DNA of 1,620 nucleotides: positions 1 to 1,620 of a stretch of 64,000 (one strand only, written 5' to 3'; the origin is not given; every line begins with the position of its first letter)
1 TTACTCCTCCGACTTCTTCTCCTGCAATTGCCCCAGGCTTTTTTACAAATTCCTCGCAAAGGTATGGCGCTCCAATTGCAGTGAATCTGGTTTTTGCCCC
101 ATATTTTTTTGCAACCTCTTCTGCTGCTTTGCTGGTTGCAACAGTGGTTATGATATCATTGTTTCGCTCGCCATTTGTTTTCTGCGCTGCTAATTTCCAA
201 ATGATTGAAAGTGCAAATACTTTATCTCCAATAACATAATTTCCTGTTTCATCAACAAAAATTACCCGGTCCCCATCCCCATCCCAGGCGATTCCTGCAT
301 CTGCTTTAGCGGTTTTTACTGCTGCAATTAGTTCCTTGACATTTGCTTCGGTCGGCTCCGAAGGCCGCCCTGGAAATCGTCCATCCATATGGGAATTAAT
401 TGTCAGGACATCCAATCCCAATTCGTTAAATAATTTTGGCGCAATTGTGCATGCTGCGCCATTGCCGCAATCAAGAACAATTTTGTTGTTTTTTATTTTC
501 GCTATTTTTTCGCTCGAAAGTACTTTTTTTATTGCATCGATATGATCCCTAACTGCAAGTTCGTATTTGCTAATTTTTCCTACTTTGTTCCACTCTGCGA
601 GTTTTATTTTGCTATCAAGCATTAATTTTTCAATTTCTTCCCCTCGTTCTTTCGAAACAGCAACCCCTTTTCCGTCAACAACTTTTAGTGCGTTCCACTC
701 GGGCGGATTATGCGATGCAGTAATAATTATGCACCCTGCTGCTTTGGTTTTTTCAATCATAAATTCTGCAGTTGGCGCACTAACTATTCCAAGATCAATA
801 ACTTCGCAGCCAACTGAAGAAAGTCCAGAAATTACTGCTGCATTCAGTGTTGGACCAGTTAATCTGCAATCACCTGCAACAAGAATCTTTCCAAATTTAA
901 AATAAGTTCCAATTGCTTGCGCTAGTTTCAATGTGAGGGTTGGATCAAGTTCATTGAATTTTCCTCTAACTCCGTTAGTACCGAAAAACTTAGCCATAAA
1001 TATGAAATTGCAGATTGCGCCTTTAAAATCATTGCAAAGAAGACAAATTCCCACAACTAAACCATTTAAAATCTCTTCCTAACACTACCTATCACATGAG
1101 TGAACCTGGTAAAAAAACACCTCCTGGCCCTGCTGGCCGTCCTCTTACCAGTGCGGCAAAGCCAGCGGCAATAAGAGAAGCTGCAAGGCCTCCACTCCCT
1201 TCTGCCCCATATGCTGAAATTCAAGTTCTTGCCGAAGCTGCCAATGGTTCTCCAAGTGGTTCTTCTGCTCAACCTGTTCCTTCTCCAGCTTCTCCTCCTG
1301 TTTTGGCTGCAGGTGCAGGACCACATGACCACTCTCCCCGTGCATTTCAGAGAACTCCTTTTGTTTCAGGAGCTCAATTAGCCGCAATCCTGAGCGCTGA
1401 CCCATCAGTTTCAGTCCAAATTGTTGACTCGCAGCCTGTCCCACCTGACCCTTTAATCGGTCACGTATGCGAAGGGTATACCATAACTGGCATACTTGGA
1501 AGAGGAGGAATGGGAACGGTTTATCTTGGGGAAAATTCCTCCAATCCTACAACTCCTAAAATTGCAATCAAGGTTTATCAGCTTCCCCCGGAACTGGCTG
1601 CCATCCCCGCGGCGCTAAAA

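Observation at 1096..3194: Hanks kinase and adjacent small protein share a repeated P-Y-x-E-V/I short linear motif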

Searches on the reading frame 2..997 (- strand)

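Call 60: search_protein_families(library=pfam, proteins=[window:2-997:-], max_evalue=0.001)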
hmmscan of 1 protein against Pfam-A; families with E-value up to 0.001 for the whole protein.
window:2-997:- (332 aa): 3 families
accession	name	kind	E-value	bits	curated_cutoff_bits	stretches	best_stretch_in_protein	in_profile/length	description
PF02878.22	PGM_PMM_I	-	5.8e-36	123.7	22.5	1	4-127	3-132/138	Phosphoglucomutase/phosphomannomutase, alpha/beta/alpha domain I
PF02879.22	PGM_PMM_II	-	3.8e-25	88.8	29.3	1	151-252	2-103/103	Phosphoglucomutase/phosphomannomutase, alpha/beta/alpha domain II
PF02880.22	PGM_PMM_III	-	1.6e-08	35.1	20.7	1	259-331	4-74/115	Phosphoglucomutase/phosphomannomutase, alpha/beta/alpha domain III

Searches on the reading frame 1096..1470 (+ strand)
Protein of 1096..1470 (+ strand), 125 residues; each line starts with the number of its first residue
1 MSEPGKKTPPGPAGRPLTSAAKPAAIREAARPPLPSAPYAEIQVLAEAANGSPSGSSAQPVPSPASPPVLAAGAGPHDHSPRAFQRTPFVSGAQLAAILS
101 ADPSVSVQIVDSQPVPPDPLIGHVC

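Call 38: search_protein_families(library=pfam, proteins=[window:1096-1470:+], max_evalue=10)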
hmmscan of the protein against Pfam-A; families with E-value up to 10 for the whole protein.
window:1096-1470:+ (125 aa): 1 family
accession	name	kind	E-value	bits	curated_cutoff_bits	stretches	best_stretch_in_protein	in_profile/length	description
PF00881.29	Nitroreductase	-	0.25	11.9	23.5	0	40-61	18-39/167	Nitroreductase family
